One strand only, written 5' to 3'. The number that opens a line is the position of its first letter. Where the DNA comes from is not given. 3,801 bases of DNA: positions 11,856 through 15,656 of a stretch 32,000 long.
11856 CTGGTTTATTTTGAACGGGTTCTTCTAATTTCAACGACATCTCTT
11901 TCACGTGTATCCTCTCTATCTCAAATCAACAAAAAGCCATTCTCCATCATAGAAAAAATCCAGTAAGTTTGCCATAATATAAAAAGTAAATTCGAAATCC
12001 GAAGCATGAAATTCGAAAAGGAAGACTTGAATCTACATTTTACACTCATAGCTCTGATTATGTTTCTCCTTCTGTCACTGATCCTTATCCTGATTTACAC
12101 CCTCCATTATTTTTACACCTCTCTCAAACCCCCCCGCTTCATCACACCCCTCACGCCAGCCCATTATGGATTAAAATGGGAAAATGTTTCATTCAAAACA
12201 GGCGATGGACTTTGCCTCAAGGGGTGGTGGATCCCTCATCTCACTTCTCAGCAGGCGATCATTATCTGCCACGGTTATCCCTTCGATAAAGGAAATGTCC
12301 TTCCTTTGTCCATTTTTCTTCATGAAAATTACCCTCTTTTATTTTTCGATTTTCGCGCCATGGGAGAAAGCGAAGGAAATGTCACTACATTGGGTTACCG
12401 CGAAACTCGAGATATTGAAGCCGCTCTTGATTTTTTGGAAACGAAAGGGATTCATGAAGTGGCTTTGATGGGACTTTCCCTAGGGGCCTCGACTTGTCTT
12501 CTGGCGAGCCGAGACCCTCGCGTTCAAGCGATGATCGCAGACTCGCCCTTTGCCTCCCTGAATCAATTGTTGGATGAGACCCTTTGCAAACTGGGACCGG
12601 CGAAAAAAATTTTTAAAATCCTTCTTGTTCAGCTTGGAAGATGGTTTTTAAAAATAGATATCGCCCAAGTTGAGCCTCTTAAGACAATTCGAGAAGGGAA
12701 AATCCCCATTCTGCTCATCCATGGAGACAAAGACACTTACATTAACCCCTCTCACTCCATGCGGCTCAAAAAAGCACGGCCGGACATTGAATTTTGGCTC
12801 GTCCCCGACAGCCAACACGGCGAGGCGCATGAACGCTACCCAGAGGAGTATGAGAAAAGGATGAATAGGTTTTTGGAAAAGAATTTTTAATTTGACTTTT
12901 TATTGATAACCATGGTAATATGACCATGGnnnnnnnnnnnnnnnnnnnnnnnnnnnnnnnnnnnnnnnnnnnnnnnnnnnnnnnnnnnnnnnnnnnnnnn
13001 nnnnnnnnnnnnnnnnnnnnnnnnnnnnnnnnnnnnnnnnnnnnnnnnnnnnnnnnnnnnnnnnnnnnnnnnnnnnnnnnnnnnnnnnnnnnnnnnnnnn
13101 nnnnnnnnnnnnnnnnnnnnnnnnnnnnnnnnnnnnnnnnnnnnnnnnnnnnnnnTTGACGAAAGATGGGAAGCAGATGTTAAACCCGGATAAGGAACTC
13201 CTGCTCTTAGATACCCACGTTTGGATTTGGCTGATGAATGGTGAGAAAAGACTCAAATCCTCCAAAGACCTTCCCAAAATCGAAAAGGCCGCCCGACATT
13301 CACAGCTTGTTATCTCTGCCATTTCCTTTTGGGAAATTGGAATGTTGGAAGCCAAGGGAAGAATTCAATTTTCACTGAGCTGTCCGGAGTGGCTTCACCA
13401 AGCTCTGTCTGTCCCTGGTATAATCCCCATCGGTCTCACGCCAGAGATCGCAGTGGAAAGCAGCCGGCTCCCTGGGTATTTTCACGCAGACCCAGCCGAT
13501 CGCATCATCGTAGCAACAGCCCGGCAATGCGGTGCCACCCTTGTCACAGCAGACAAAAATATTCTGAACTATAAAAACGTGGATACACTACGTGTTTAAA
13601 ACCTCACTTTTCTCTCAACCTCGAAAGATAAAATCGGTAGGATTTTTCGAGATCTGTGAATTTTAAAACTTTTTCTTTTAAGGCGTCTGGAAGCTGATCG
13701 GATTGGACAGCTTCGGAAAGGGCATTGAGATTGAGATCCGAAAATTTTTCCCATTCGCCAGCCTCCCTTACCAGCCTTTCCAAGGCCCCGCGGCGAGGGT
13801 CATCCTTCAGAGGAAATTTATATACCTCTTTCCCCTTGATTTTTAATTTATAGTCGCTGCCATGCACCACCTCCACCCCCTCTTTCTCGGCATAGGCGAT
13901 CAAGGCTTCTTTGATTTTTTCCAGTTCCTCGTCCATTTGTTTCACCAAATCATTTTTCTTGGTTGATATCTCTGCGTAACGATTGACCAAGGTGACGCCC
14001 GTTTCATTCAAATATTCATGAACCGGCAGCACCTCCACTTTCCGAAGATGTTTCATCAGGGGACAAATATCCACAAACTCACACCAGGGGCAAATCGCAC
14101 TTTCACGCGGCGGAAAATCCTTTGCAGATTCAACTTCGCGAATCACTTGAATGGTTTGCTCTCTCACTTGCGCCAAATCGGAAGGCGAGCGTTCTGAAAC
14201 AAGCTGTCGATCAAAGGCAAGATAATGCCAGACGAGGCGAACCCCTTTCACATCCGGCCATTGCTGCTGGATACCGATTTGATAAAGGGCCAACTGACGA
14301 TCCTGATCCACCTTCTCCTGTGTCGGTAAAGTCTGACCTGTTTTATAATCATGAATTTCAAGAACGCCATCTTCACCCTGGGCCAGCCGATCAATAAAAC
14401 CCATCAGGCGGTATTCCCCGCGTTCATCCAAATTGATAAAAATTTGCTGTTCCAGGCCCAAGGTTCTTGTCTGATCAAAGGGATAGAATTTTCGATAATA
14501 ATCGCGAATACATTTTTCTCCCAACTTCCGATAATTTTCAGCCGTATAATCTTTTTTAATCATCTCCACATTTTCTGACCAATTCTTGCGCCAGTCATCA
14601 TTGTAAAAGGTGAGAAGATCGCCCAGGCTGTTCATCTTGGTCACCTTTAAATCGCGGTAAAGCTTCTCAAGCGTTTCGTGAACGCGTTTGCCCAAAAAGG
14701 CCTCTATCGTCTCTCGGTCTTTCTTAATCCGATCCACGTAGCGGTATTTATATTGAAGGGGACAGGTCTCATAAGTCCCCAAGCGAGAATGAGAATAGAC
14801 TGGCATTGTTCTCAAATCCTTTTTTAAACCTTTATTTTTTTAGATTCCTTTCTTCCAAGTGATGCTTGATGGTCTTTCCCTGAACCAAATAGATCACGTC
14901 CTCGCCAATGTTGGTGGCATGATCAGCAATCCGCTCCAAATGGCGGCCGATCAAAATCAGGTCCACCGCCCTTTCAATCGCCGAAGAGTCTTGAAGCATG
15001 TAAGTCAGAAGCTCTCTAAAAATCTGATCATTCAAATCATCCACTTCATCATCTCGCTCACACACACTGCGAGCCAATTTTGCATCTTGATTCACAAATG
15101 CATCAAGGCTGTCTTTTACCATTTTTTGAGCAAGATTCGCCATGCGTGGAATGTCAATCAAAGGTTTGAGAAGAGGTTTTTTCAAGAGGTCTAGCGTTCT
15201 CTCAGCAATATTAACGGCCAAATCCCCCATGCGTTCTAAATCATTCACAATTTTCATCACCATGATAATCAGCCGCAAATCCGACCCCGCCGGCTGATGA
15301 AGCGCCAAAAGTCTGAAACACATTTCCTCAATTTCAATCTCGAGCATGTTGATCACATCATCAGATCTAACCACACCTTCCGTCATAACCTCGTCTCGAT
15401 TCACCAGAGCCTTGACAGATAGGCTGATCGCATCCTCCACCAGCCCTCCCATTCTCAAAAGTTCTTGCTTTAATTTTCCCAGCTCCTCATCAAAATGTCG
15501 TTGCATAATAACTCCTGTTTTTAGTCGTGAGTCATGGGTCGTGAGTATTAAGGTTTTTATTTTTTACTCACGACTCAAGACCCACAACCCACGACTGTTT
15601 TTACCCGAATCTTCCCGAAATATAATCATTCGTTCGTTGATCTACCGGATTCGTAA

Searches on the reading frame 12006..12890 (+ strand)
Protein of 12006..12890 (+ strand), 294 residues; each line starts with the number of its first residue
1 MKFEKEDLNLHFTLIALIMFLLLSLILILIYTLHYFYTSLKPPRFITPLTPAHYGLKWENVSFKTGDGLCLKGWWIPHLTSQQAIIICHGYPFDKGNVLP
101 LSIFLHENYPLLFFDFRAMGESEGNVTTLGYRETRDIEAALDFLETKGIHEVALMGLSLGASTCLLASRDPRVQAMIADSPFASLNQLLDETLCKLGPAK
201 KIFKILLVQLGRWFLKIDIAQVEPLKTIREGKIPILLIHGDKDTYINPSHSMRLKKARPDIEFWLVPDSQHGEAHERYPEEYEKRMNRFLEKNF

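Call 45: search_protein_families(library=pfam, max_evalue=0.00001, proteins=[window:12006-12890:+])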
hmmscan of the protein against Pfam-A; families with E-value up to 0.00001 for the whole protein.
window:12006-12890:+ (294 aa): 5 families
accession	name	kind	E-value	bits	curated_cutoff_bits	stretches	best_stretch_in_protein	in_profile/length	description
PF00561.26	Abhydrolase_1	-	1.8e-13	51.2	25.8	1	84-189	2-113/245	alpha/beta hydrolase fold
PF12146.15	Hydrolase_4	-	2.7e-08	33.9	27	0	82-217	4-137/239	Serine aminopeptidase, S33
PF12697.13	Abhydrolase_6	-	3.7e-08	34.8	26.3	1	85-273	1-205/217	Alpha/beta hydrolase family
PF00326.27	Peptidase_S9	-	5.6e-07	29.7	22.6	1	129-294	40-210/213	Prolyl oligopeptidase family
PF02129.25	Peptidase_S15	-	1.5e-06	28.5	23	1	104-187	47-134/262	X-Pro dipeptidyl-peptidase (S15 family)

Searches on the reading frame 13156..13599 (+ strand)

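Call 45: search_protein_families(library=pfam, max_evalue=0.00001, proteins=[window:13156-13599:+])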
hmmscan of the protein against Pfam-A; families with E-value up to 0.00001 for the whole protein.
window:13156-13599:+ (147 aa): 1 family
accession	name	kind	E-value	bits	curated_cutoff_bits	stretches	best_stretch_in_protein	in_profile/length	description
PF01850.27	PIN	-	1.9e-11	45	23.6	1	17-139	2-117/120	PIN domain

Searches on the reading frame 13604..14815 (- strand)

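Call 45: search_protein_families(library=pfam, max_evalue=0.00001, proteins=[window:13604-14815:-])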
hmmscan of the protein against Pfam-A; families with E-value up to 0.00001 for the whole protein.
window:13604-14815:- (403 aa): 1 family
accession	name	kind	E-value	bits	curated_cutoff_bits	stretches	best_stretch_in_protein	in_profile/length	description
PF12705.13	PDDEXK_1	-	3.2e-34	119.4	22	1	8-252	3-247/247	PD-(D/E)XK nuclease superfamily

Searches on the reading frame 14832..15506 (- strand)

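Call 45: search_protein_families(library=pfam, max_evalue=0.00001, proteins=[window:14832-15506:-])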
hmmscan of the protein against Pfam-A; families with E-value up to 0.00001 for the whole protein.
window:14832-15506:- (224 aa): 1 family
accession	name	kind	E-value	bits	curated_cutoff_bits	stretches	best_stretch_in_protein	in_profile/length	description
PF01895.24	PhoU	-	1.9e-53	179.2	23.5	2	119-204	1-89/89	PhoU domain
